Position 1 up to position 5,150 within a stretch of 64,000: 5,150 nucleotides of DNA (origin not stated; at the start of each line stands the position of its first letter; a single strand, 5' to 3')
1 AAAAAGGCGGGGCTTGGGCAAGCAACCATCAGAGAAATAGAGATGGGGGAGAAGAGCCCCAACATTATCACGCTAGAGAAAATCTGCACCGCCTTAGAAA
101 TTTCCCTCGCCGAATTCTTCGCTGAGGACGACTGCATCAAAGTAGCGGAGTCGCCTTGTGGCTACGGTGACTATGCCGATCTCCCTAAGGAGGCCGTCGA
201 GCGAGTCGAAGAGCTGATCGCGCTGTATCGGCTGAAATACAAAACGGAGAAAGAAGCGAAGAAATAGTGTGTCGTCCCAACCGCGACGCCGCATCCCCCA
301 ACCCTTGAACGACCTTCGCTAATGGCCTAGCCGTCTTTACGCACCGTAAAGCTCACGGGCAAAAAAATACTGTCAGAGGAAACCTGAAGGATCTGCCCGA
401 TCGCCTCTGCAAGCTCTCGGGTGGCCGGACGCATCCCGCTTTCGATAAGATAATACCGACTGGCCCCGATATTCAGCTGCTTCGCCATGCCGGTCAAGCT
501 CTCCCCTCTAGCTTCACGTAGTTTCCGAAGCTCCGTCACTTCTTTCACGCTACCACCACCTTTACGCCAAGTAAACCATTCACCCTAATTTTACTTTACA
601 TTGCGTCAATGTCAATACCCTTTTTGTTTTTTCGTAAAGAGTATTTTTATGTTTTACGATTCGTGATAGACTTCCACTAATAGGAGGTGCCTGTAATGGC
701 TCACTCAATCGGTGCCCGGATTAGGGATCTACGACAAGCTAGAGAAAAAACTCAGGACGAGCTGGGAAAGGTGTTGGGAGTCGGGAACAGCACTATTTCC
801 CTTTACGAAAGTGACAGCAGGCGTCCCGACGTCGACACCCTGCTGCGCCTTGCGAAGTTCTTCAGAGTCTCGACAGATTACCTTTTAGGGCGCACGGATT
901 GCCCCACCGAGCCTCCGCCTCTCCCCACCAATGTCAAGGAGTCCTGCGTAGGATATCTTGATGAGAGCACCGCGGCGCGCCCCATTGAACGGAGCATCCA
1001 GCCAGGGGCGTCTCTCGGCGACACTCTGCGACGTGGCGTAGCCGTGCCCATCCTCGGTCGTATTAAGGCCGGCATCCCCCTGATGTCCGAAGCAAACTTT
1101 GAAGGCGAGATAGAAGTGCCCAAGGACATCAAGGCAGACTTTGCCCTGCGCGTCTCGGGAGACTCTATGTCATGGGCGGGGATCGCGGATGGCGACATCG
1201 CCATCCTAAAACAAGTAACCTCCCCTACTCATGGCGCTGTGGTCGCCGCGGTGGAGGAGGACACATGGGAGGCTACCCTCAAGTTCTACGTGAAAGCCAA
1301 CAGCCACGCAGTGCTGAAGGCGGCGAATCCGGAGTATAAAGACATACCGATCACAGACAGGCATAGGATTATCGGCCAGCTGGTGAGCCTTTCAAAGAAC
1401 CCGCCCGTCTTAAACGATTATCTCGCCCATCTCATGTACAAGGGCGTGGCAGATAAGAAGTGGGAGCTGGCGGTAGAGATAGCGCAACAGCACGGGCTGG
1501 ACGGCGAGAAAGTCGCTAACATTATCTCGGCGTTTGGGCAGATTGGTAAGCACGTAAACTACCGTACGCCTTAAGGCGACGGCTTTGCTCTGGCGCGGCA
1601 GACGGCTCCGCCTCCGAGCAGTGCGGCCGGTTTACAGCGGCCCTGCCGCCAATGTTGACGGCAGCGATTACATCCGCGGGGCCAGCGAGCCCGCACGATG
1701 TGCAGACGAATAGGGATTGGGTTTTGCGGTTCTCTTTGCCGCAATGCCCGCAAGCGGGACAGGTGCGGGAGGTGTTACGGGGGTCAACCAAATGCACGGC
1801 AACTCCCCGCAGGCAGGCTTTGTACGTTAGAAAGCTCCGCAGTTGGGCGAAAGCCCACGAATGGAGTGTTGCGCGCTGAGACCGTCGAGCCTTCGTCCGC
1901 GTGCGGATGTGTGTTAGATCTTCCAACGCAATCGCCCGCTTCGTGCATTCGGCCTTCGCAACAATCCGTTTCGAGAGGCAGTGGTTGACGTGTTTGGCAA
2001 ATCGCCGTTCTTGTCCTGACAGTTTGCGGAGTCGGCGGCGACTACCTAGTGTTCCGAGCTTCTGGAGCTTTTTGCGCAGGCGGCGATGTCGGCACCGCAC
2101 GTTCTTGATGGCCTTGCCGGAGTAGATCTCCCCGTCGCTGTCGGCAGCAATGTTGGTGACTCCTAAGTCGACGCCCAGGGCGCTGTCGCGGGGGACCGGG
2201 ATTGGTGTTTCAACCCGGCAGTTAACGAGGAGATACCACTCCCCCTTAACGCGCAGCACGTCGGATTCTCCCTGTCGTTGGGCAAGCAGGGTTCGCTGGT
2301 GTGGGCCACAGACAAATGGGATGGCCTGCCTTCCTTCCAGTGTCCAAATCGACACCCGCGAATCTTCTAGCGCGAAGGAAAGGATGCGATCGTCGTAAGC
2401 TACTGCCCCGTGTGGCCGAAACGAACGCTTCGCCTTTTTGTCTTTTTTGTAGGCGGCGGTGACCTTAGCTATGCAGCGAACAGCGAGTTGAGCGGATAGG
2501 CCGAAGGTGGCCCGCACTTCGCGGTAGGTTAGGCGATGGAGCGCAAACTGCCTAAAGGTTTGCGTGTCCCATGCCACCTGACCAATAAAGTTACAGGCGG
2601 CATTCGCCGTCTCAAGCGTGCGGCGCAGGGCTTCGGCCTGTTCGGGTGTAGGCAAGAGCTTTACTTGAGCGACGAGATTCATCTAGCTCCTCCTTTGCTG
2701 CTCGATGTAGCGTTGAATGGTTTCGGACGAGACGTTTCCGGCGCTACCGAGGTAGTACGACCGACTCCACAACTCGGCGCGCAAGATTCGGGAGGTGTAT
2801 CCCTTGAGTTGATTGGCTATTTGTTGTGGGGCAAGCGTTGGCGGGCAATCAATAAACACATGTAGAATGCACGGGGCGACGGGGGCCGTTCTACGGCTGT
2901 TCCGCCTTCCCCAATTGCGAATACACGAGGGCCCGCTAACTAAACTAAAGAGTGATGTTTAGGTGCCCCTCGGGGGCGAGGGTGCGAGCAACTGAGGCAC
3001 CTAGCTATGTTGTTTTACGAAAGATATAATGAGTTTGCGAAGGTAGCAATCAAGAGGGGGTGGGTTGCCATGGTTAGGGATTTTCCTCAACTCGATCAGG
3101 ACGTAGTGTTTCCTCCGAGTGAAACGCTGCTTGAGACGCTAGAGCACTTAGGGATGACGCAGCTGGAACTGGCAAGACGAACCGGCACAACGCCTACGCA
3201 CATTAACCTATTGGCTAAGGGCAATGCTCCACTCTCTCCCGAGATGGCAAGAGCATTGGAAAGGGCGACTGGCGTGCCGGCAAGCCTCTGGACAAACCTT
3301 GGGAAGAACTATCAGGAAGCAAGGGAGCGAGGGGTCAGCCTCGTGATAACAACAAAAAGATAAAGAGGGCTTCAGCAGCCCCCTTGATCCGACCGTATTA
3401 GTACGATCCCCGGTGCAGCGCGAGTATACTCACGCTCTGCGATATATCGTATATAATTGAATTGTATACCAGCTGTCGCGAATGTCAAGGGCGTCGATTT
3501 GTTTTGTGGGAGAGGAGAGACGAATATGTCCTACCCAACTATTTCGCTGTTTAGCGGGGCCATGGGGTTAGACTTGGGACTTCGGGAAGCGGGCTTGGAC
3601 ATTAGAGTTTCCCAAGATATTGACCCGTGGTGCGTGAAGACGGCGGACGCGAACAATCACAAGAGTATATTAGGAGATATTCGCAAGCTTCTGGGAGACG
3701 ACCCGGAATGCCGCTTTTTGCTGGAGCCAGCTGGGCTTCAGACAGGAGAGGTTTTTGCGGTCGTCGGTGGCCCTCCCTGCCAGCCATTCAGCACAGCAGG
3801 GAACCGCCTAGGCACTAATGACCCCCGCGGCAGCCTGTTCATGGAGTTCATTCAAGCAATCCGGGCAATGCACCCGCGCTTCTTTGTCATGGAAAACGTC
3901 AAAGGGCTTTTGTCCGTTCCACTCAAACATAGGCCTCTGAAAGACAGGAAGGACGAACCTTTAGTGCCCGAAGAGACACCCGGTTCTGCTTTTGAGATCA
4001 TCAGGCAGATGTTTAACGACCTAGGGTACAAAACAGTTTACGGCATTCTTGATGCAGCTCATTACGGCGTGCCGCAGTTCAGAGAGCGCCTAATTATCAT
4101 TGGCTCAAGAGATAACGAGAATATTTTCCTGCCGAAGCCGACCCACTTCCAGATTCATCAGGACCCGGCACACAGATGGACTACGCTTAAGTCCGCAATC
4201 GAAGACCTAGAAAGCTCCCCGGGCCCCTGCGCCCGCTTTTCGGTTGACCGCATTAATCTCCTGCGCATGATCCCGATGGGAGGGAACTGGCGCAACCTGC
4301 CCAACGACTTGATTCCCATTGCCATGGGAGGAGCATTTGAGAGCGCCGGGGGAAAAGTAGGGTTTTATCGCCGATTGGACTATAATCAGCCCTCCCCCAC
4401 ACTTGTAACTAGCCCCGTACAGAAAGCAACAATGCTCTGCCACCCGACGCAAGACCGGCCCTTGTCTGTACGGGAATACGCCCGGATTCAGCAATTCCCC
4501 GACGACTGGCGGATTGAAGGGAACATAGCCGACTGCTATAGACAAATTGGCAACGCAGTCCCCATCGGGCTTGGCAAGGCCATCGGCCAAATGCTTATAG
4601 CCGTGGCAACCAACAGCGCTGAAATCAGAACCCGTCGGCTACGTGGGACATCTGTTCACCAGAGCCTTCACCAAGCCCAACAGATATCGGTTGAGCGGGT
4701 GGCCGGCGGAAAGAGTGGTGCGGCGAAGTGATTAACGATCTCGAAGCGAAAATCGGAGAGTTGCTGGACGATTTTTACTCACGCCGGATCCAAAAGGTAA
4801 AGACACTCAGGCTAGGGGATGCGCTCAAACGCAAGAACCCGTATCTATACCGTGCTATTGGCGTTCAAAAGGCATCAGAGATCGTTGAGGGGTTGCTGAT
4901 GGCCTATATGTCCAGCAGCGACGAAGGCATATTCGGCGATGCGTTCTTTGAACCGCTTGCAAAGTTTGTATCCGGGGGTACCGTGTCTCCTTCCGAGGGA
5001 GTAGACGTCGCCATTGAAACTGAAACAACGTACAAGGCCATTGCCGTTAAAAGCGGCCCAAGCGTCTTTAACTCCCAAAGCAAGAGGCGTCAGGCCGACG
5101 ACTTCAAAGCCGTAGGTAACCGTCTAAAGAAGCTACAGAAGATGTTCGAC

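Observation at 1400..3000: IS605-family element with intact TnpB but decayed TnpA, inserted into the 3' end of a CI-like repressor gene; omega-RNA candidate region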

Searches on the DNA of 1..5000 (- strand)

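Call 4: search_rna_families(source=window, start=1, end=5000, threshold=evalue, max_evalue=1, show_alignments=3)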
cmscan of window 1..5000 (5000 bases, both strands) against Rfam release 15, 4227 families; matches with E-value up to 1: 0.
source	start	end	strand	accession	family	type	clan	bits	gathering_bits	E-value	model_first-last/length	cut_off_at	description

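Call 53: build_rna_model(alignment_id=A3, structure=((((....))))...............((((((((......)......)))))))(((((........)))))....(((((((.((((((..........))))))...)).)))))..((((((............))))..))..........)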
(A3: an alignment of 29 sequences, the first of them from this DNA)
Model R1 built from alignment A3 (29 sequences, 156 columns); structure: as given.
model positions 138; base pairs 36; branch points 4; effective number of sequences 1.7; information 0.59 bits per position. Calibrated on 0.2 Mb of random sequence (short: E-values are rough).
structure used (alignment columns):
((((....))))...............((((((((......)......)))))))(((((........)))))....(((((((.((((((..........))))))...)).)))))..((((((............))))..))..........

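Call 54: search_with_rna_model(model_id=R1, source=window, max_evalue=1, show_alignments=1)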
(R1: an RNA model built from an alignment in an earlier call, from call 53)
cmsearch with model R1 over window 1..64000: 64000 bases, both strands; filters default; matches with E-value up to 1: 2.
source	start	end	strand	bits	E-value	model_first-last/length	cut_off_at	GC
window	1554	1691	-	141.4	2e-35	1-138/138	no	0.67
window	11255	11470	-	11.6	0.13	1-138/138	no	0.59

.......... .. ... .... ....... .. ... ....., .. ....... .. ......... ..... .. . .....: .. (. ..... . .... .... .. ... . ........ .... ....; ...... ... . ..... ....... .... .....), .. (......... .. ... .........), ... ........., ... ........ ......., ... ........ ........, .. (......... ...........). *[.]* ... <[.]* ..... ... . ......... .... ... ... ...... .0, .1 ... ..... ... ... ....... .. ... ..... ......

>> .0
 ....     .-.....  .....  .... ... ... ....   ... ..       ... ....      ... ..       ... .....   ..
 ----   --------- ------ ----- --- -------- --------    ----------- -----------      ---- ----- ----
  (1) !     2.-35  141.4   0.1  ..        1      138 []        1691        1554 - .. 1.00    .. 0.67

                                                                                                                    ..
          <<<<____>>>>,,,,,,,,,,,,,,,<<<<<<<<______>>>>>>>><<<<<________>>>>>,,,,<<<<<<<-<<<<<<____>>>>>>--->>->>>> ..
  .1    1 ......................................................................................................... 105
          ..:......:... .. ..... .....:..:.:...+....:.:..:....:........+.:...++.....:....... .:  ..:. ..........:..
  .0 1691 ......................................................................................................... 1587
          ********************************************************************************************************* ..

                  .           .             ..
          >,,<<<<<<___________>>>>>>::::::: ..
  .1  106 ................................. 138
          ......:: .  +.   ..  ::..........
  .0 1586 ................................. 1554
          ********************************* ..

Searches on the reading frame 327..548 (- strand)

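Call 3: search_protein_families(library=pfam, proteins=[window:327-548:-], max_evalue=0.01)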
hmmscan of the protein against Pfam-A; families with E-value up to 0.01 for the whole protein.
window:327-548:- (73 aa): 3 families
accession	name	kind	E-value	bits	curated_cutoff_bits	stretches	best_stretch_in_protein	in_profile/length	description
PF13560.12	HTH_31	-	6.6e-09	36.4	27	1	6-58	5-58/64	Helix-turn-helix domain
PF01381.28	HTH_3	-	3.6e-06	27.3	23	1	7-59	1-53/55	Helix-turn-helix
PF12844.13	HTH_19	-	0.0031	17.8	30.2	1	7-39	4-36/64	Helix-turn-helix domain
